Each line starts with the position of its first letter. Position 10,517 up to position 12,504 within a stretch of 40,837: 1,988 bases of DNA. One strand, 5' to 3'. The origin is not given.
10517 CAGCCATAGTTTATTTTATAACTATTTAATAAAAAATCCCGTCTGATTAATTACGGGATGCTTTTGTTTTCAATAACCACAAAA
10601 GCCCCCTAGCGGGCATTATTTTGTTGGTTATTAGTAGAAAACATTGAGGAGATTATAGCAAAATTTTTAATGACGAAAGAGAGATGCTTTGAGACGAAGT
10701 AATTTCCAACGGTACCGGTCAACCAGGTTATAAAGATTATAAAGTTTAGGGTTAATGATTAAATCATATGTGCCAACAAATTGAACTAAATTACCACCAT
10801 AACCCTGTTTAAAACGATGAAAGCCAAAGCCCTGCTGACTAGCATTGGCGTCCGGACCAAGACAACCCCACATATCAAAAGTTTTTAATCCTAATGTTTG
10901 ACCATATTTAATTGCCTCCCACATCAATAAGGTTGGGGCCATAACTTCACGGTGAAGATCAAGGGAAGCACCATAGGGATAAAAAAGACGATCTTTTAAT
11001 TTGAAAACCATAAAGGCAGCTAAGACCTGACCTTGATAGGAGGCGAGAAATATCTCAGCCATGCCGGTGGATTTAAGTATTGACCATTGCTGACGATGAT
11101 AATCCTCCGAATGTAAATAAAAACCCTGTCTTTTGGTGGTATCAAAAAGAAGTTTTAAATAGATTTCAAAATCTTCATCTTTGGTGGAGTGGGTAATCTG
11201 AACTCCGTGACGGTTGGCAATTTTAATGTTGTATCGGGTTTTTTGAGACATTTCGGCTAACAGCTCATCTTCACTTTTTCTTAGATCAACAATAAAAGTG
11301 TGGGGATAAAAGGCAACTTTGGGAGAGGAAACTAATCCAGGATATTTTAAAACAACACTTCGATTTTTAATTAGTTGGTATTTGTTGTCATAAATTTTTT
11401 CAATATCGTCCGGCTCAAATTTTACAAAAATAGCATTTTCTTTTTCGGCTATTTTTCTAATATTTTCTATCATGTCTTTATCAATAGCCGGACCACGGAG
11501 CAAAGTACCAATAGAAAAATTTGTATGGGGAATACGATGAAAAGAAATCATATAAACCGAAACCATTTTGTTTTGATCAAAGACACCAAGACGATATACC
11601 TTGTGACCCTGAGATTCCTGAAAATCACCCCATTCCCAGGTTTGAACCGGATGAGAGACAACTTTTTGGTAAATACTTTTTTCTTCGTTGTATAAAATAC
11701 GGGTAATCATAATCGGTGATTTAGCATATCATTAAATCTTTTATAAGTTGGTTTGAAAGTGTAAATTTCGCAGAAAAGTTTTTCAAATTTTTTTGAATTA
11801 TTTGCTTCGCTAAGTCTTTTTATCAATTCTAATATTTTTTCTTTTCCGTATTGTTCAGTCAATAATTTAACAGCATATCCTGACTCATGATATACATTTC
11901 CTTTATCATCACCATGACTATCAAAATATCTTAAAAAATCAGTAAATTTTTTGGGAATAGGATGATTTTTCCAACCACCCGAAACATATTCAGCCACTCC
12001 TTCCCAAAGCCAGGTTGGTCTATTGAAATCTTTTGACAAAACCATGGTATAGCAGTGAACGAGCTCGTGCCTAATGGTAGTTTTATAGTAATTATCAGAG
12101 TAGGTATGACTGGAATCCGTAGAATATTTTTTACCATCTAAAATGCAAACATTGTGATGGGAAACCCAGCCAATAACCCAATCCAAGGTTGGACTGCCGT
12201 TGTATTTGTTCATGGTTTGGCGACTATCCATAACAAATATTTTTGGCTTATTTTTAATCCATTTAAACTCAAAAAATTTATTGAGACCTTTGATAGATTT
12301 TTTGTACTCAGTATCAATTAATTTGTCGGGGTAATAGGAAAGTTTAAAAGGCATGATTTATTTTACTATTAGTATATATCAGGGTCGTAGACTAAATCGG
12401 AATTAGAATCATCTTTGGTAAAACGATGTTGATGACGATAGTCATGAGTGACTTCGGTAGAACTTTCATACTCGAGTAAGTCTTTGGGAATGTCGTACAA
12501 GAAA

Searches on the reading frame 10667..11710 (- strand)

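Call 65: search_protein_families(library=pfam, proteins=[window:10667-11710:-], max_evalue=0.05)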
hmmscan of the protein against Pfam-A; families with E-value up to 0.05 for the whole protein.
window:10667-11710:- (347 aa): 2 families
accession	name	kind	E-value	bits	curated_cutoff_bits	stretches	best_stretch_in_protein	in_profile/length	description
PF02388.22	FemAB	-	8.8e-36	124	24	2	18-223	15-236/406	FemAB family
PF13480.13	Acetyltransf_6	-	8.9e-13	49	22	1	157-281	6-135/143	Acetyltransferase (GNAT) domain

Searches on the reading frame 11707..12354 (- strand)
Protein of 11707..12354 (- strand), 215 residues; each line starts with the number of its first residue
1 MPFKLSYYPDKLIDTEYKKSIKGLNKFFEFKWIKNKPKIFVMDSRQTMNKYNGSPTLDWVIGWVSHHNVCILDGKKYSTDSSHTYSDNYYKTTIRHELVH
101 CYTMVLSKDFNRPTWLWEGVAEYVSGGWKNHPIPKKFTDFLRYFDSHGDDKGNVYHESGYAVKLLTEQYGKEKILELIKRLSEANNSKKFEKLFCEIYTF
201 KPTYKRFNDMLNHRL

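Call 65: search_protein_families(library=pfam, proteins=[window:11707-12354:-], max_evalue=0.05)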
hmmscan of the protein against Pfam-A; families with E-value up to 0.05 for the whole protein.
window:11707-12354:- (215 aa): 3 families
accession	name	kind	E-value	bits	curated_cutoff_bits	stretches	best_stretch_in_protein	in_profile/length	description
PF13485.12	Peptidase_MA_2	-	1.9e-07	31.5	32.4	1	89-186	65-175/201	Peptidase MA superfamily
PF04450.18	BSP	-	0.00011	22.6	23.8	1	82-183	89-185/207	Peptidase of plants and bacteria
PF25577.1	TPR_TAF2_C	-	0.021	14.1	27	1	71-107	130-166/363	TAF2-like, TPR repeats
